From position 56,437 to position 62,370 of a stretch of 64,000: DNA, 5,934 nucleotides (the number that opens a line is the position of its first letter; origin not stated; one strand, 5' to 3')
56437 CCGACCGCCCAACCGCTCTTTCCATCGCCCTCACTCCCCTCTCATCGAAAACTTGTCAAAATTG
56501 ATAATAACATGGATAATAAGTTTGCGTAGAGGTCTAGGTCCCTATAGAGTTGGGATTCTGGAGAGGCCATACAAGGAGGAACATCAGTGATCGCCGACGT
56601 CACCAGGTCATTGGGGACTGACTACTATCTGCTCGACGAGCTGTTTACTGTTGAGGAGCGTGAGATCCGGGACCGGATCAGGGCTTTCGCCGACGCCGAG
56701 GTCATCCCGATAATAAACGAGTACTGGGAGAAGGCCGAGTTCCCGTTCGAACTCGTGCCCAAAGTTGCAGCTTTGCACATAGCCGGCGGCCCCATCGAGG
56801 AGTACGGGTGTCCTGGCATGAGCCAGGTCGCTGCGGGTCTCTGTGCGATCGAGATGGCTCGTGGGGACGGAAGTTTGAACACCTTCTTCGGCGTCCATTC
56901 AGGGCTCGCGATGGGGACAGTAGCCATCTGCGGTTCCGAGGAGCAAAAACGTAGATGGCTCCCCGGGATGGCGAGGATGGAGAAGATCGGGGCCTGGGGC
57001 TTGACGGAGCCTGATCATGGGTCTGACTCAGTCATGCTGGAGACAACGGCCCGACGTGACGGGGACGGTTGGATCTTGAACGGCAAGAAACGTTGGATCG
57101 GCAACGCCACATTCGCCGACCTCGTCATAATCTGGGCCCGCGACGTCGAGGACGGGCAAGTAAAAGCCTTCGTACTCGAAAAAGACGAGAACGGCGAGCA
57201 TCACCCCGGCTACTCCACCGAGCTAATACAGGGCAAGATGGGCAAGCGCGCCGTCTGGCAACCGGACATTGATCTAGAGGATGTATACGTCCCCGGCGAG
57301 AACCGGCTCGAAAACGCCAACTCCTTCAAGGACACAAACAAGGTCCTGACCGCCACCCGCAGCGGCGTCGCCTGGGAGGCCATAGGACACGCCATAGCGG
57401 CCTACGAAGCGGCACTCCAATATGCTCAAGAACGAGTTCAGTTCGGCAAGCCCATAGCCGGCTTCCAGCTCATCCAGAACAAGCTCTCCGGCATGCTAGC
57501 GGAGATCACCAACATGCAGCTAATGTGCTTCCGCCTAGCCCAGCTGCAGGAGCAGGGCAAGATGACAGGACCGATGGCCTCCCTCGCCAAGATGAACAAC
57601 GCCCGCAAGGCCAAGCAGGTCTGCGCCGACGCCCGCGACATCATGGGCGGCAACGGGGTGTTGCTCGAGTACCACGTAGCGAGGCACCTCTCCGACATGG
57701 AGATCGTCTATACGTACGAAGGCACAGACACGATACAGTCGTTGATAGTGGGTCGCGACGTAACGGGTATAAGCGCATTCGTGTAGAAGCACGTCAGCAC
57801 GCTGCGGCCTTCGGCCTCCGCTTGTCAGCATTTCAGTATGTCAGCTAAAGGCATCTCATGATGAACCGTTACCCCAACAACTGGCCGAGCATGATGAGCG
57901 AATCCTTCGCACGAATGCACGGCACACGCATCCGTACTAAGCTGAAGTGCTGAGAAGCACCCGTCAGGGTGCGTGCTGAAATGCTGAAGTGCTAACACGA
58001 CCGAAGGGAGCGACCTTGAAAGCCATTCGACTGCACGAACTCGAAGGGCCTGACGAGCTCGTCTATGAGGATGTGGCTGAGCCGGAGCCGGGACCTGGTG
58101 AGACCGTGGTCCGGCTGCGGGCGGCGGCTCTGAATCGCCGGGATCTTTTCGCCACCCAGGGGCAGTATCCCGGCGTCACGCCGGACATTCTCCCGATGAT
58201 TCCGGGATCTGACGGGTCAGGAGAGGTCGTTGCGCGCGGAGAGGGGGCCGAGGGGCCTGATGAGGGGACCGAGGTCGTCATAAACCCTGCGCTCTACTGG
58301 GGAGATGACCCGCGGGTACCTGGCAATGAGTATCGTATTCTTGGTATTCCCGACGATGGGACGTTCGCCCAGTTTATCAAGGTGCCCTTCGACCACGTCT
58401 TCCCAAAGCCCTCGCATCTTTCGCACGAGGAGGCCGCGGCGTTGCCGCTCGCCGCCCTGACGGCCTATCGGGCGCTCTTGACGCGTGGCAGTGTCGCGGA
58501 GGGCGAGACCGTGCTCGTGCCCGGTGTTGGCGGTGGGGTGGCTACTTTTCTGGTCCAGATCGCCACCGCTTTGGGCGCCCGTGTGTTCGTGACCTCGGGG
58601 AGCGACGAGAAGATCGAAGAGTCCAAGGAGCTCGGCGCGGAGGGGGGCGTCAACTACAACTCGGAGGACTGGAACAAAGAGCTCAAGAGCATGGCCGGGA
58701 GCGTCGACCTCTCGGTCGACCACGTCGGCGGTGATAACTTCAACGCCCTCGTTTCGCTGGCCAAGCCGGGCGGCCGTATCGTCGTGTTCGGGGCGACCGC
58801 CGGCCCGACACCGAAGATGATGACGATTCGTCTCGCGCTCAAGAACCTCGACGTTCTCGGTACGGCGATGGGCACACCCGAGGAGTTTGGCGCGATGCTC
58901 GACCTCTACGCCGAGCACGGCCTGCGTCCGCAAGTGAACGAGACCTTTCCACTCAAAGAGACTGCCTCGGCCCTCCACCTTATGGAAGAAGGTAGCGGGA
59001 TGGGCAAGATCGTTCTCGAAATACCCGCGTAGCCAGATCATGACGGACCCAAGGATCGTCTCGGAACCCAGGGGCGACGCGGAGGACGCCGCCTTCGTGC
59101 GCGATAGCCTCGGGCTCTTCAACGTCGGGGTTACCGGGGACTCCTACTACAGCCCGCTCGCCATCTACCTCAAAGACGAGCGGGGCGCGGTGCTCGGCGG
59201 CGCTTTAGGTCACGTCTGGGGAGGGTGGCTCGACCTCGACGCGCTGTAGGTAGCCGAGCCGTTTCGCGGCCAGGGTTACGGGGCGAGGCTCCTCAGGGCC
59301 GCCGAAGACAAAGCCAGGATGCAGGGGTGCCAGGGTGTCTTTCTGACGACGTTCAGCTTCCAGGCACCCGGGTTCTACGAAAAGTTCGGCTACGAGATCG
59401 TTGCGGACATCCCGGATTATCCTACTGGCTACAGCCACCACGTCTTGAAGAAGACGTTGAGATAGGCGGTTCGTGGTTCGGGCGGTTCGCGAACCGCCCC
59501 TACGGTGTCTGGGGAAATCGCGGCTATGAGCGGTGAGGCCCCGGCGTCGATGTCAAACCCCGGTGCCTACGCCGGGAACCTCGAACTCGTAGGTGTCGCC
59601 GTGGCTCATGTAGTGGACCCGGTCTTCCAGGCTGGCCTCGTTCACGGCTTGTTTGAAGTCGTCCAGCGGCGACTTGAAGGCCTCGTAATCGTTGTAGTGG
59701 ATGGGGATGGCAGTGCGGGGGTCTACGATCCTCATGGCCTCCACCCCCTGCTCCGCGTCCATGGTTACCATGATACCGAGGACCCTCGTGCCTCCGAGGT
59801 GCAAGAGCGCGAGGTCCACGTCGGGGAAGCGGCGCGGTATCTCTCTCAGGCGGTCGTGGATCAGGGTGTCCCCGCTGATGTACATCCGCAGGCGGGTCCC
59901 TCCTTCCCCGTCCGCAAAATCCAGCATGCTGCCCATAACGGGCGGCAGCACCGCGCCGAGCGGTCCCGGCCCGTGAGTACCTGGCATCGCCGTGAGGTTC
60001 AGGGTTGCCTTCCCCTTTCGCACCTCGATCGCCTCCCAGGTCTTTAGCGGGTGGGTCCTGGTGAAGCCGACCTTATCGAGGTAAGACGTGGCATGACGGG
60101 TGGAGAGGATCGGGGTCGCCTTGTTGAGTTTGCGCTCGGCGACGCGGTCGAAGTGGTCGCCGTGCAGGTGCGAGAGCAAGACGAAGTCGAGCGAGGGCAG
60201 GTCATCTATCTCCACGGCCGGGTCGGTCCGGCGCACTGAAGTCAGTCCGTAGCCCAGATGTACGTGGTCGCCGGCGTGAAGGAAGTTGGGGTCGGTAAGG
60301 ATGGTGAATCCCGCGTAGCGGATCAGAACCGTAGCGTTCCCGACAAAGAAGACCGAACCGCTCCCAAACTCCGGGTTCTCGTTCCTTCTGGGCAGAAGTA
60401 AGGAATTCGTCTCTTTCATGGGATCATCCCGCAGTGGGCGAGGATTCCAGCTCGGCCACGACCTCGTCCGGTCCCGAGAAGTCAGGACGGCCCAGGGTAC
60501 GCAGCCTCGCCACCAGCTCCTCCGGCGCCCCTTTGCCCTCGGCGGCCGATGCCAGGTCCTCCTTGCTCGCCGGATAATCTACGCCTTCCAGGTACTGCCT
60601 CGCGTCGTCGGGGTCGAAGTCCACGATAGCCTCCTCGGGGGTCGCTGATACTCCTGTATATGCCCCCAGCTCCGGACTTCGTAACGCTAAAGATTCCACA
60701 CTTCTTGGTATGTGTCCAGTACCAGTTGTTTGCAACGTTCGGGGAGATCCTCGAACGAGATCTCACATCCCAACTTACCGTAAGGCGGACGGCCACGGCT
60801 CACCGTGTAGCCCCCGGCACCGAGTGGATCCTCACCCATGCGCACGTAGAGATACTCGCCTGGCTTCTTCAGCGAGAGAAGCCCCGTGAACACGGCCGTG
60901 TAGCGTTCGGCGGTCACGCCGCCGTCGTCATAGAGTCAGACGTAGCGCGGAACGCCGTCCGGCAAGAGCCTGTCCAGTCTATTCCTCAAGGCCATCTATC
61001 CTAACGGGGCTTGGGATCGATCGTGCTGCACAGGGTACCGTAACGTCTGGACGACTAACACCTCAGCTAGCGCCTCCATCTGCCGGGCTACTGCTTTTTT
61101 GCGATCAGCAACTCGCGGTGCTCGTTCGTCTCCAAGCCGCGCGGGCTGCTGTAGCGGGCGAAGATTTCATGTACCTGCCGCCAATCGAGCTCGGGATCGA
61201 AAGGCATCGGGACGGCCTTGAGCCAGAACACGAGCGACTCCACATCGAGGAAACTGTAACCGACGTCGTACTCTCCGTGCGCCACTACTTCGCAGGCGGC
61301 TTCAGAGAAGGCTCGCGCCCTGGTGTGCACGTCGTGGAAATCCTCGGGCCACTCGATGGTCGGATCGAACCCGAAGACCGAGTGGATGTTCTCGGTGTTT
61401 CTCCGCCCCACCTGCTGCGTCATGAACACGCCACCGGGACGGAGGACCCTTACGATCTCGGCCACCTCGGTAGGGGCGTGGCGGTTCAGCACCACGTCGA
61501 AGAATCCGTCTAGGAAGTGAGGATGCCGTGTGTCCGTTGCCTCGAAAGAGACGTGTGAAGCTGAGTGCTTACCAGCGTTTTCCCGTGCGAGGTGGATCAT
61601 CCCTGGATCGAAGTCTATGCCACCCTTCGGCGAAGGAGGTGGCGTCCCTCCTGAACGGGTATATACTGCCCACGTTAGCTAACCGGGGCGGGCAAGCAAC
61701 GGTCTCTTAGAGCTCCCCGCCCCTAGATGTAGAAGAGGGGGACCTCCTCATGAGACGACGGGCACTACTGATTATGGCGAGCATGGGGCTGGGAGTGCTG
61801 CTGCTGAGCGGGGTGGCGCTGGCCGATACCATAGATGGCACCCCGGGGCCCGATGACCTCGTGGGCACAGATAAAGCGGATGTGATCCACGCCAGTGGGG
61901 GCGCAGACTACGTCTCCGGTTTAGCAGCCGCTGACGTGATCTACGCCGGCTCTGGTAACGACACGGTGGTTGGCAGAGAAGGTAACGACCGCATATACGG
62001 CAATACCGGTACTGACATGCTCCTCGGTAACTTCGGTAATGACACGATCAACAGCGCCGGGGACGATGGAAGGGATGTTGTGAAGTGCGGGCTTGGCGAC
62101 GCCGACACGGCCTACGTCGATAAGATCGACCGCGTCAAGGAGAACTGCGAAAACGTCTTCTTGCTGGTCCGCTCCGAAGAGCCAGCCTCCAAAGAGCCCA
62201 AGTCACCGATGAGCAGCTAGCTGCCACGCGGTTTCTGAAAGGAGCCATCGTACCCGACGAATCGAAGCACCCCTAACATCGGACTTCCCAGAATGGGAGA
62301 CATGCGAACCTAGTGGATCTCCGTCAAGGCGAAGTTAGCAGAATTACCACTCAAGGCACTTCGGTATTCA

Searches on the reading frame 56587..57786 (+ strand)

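Call 72: search_protein_families(library=pfam, proteins=[window:56587-57786:+], max_evalue=0.00001)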
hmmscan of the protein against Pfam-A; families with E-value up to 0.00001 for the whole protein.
window:56587-57786:+ (399 aa): 5 families
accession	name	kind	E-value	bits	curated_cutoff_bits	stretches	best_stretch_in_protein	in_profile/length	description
PF00441.29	Acyl-CoA_dh_1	-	3.6e-35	121.8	22.4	1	250-391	7-148/150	Acyl-CoA dehydrogenase, C-terminal domain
PF02771.21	Acyl-CoA_dh_N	-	5.7e-30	104.4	22.9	1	22-132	2-113/113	Acyl-CoA dehydrogenase, N-terminal domain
PF02770.24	Acyl-CoA_dh_M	-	3.7e-20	72.3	33.3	1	137-233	2-97/97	Acyl-CoA dehydrogenase, middle domain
PF08028.16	Acyl-CoA_dh_2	-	1.4e-10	42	22.7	1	261-381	3-133/134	Acyl-CoA dehydrogenase, C-terminal domain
PF22924.1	ACOX_C_alpha1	-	8.4e-06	26.1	27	0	254-390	4-166/169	Acyl-CoA oxidase, C-alpha1 domain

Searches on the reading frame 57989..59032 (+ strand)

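Call 72: search_protein_families(library=pfam, proteins=[window:57989-59032:+], max_evalue=0.00001)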
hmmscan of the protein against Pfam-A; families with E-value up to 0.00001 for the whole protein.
window:57989-59032:+ (347 aa): 3 families
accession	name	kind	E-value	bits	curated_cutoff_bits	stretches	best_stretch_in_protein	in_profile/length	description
PF00107.32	ADH_zinc_N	-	1.4e-29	103.1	31.8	1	183-308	1-128/129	Zinc-binding dehydrogenase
PF13602.12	ADH_zinc_N_2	-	3.9e-19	70.4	27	1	215-343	1-134/134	Zinc-binding dehydrogenase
PF08240.17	ADH_N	-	1.6e-15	57.7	23.5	1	35-141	1-103/104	Alcohol dehydrogenase GroES-like domain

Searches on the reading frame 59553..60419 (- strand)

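Call 72: search_protein_families(library=pfam, proteins=[window:59553-60419:-], max_evalue=0.00001)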
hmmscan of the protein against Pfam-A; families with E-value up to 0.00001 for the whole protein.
window:59553-60419:- (288 aa): 2 families
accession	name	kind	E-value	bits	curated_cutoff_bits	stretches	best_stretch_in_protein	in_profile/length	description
PF12706.13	Lactamase_B_2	-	1.5e-19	70.9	27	1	63-242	16-200/200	Beta-lactamase superfamily domain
PF13483.12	Lactamase_B_3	-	5.7e-10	39.8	24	1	24-241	3-160/160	Beta-lactamase superfamily domain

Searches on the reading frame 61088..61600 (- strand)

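Call 72: search_protein_families(library=pfam, proteins=[window:61088-61600:-], max_evalue=0.00001)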
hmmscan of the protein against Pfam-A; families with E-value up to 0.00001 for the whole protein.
window:61088-61600:- (170 aa): 0 families

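Call 73: search_protein_families(library=ncbifam, proteins=[window:61088-61600:-], max_evalue=0.001)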
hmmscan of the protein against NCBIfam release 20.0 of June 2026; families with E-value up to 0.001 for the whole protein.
window:61088-61600:- (170 aa): 1 family
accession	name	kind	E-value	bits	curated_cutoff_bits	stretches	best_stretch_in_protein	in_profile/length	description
NF041537.1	ArsM_AhpD_UU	exception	0.00078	18.3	510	0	1-61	113-180/345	arsenite methyltransferase/AhpD domain selenoprotein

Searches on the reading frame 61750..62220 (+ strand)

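Call 72: search_protein_families(library=pfam, proteins=[window:61750-62220:+], max_evalue=0.00001)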
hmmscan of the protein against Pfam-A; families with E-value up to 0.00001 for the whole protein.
window:61750-62220:+ (156 aa): 1 family
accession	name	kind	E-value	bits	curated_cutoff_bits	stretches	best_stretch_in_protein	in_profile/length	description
PF00353.25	HemolysinCabind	-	1.5e-16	60.4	23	2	65-100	1-36/36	RTX calcium-binding nonapeptide repeat (4 copies)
